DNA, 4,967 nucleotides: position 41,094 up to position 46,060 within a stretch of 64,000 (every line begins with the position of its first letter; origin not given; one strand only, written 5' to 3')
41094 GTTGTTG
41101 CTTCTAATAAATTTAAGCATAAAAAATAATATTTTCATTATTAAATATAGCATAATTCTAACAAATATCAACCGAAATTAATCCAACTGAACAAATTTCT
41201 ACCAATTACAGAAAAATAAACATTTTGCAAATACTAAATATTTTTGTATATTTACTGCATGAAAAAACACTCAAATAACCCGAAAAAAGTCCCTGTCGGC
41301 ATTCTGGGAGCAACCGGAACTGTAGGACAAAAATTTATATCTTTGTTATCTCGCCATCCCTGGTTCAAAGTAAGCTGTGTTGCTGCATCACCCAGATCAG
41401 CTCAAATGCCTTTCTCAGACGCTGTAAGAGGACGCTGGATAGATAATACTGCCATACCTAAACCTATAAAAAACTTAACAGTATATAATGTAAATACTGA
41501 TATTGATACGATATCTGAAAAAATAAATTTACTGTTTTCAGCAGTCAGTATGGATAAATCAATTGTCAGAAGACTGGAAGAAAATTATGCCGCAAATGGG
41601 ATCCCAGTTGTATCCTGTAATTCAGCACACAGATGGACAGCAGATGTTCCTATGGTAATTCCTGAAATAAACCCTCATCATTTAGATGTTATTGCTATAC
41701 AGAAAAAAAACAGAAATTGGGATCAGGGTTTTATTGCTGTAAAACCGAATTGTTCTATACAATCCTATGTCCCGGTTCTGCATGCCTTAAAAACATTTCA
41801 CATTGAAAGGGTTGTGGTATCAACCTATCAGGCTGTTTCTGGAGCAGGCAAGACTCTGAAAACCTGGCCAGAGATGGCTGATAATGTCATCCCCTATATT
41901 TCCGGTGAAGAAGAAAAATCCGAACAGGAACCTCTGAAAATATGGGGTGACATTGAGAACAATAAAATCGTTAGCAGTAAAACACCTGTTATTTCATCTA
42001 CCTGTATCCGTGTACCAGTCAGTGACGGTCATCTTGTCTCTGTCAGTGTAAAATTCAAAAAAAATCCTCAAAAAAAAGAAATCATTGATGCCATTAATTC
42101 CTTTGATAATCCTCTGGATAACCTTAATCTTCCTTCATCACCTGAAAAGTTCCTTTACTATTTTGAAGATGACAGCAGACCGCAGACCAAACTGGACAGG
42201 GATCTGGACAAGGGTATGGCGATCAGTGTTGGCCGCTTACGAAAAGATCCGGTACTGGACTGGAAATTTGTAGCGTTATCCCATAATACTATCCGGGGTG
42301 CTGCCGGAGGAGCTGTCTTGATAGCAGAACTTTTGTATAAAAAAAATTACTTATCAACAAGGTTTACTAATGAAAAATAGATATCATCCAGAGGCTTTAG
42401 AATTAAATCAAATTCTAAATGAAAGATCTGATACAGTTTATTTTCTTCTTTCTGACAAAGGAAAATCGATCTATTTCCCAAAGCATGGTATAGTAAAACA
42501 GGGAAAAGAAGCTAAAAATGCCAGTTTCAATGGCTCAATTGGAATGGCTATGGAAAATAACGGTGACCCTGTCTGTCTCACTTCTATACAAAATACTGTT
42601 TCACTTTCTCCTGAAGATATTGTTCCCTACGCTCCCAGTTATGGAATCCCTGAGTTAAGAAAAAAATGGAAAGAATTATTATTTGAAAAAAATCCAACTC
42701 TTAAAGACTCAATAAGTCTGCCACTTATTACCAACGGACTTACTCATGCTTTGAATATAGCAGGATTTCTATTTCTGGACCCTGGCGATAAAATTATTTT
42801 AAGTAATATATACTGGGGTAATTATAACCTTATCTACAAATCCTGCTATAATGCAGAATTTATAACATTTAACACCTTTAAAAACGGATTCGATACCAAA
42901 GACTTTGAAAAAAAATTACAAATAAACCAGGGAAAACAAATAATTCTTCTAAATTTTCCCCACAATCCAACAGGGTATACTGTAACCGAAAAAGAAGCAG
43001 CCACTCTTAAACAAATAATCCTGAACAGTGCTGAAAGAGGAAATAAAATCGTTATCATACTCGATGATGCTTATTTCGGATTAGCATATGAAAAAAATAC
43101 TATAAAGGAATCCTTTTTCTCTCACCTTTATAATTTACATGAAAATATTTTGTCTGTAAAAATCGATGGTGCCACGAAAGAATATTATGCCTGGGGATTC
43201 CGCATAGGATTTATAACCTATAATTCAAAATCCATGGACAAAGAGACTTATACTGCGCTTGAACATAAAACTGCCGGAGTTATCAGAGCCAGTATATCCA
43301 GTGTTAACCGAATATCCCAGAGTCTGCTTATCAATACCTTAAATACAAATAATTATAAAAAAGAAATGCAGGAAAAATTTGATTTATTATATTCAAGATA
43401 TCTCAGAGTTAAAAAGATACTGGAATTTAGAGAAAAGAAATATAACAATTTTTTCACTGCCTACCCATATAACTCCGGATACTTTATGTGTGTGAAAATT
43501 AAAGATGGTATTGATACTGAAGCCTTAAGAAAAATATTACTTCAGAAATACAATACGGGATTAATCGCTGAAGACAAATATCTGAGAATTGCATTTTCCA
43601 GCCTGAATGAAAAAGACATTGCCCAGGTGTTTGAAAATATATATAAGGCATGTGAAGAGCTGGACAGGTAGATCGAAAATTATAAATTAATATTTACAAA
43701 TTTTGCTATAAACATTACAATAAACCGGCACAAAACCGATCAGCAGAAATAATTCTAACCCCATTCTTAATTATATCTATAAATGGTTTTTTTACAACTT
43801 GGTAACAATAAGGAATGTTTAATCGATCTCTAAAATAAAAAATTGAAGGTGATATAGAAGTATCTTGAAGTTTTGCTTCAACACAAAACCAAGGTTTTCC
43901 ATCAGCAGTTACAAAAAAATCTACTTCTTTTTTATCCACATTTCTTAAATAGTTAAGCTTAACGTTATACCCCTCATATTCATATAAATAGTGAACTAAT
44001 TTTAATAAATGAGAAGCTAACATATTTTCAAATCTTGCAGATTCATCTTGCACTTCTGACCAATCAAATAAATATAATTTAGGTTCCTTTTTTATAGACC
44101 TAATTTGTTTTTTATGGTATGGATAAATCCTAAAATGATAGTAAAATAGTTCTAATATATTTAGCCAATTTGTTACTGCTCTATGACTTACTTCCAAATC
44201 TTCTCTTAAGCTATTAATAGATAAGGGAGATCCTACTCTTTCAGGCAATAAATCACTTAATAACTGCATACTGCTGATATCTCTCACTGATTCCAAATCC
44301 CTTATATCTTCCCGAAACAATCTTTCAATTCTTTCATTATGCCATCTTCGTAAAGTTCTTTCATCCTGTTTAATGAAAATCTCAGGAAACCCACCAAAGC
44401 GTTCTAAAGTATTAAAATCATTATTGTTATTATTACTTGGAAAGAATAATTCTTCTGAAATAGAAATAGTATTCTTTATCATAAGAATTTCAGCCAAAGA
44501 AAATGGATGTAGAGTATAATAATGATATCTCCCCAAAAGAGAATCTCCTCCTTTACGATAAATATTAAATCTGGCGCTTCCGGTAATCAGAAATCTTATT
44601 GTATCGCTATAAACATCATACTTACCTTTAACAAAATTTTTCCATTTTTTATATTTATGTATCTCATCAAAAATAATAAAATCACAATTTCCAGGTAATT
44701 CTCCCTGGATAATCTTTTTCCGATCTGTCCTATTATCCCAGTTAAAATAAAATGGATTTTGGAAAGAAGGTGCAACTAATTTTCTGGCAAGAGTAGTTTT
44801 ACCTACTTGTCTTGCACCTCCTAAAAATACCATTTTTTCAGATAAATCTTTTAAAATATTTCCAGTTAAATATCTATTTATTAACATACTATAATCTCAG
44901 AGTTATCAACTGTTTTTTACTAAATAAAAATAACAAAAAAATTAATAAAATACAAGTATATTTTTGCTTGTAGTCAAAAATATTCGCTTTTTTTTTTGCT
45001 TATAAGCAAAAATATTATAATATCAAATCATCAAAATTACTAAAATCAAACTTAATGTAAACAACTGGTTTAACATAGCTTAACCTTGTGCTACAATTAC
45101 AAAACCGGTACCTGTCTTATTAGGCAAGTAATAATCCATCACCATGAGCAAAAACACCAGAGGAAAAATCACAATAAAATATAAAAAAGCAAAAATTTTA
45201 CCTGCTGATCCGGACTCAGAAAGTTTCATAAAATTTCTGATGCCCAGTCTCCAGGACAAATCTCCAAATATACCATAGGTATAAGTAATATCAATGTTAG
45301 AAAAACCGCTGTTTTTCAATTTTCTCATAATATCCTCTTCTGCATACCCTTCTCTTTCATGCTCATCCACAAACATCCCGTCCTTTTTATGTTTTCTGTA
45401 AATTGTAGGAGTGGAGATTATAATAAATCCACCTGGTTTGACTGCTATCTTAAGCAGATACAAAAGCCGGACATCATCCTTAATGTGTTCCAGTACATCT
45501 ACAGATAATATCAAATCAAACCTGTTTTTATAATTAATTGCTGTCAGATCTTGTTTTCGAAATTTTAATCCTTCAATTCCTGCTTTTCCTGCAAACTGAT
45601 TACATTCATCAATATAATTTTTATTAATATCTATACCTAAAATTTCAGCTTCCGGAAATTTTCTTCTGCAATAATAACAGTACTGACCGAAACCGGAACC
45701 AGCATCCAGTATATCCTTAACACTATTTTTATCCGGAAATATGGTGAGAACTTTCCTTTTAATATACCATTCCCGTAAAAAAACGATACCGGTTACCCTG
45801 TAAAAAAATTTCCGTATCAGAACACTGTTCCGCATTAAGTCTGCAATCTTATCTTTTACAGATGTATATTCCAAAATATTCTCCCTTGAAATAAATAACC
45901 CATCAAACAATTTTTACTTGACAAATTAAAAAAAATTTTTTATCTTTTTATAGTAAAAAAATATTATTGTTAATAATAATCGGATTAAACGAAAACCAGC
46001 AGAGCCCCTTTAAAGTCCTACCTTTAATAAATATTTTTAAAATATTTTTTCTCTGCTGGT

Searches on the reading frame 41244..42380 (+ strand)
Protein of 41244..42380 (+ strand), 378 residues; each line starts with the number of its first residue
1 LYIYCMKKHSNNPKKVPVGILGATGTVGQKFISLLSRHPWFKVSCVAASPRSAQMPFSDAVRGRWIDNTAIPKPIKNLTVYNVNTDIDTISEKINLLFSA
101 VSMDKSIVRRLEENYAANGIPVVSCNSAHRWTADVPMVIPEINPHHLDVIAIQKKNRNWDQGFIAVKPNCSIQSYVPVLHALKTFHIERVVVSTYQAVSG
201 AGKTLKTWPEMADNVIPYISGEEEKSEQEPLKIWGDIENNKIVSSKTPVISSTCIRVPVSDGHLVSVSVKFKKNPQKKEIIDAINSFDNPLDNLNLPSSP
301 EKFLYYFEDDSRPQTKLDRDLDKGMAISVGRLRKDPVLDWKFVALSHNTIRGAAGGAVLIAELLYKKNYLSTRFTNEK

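Call 78: search_protein_families(library=pfam, proteins=[window:41244-42380:+], max_evalue=0.000001)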
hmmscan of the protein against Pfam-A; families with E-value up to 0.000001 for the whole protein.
window:41244-42380:+ (378 aa): 2 families
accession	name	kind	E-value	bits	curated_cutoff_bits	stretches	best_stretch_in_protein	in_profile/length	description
PF02774.23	Semialdhyde_dhC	-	2.8e-34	119.3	26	1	184-350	8-183/184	Semialdehyde dehydrogenase, dimerisation domain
PF01118.30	Semialdhyde_dh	-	1.4e-24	87.3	26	1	18-148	2-119/121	Semialdehyde dehydrogenase, NAD binding domain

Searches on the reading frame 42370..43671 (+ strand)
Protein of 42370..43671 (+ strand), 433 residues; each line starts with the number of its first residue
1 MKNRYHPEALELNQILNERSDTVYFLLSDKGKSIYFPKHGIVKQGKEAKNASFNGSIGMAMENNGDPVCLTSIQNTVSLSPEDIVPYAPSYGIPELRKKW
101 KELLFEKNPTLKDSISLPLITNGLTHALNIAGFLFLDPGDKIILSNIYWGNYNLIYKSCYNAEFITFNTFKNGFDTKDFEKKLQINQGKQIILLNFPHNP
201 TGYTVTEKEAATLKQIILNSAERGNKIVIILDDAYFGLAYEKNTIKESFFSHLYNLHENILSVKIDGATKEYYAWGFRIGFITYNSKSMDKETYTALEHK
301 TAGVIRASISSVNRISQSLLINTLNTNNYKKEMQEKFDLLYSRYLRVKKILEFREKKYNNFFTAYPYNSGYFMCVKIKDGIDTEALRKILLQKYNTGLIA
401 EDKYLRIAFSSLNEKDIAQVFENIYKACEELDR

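Call 78: search_protein_families(library=pfam, proteins=[window:42370-43671:+], max_evalue=0.000001)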
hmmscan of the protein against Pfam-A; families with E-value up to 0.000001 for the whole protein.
window:42370-43671:+ (433 aa): 1 family
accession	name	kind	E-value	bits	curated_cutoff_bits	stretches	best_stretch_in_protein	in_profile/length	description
PF00155.27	Aminotran_1_2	-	5.1e-29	102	19.7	1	81-424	32-361/361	Aminotransferase class I and II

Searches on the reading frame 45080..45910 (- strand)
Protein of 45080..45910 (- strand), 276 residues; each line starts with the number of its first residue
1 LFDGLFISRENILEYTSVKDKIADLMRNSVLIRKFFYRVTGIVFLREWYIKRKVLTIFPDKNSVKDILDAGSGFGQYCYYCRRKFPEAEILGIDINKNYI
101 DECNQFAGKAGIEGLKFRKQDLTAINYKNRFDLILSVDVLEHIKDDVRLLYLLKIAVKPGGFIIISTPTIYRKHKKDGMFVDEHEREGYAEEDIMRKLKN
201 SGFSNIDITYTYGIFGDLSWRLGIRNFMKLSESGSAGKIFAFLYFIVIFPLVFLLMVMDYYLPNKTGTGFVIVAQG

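Call 40: search_protein_families(library=ncbifam, proteins=[window:45080-45910:-], max_evalue=1e-8)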
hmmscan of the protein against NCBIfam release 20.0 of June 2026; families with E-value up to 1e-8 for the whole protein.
window:45080-45910:- (276 aa): 4 families
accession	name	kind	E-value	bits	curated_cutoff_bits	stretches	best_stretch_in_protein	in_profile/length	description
TIGR01983.1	UbiG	equivalog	7.6e-13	48.3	102.95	1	46-167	29-153/228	bifunctional 2-polyprenyl-6-hydroxyphenol methylase/3-demethylubiquinol 3-O-methyltransferase UbiG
TIGR02072.1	BioC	equivalog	4.2e-11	43.1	184.95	1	52-167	21-134/244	malonyl-ACP O-methyltransferase BioC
TIGR00452.1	TIGR00452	equivalog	4e-10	39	275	1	19-174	71-228/316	tRNA 5-methoxyuridine(34)/uridine 5-oxyacetic acid(34) synthase CmoB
NF011650.0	PRK15068.1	equivalog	7.3e-09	34.9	209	1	18-173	75-233/324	tRNA 5-methoxyuridine(34)/uridine 5-oxyacetic acid(34) synthase CmoB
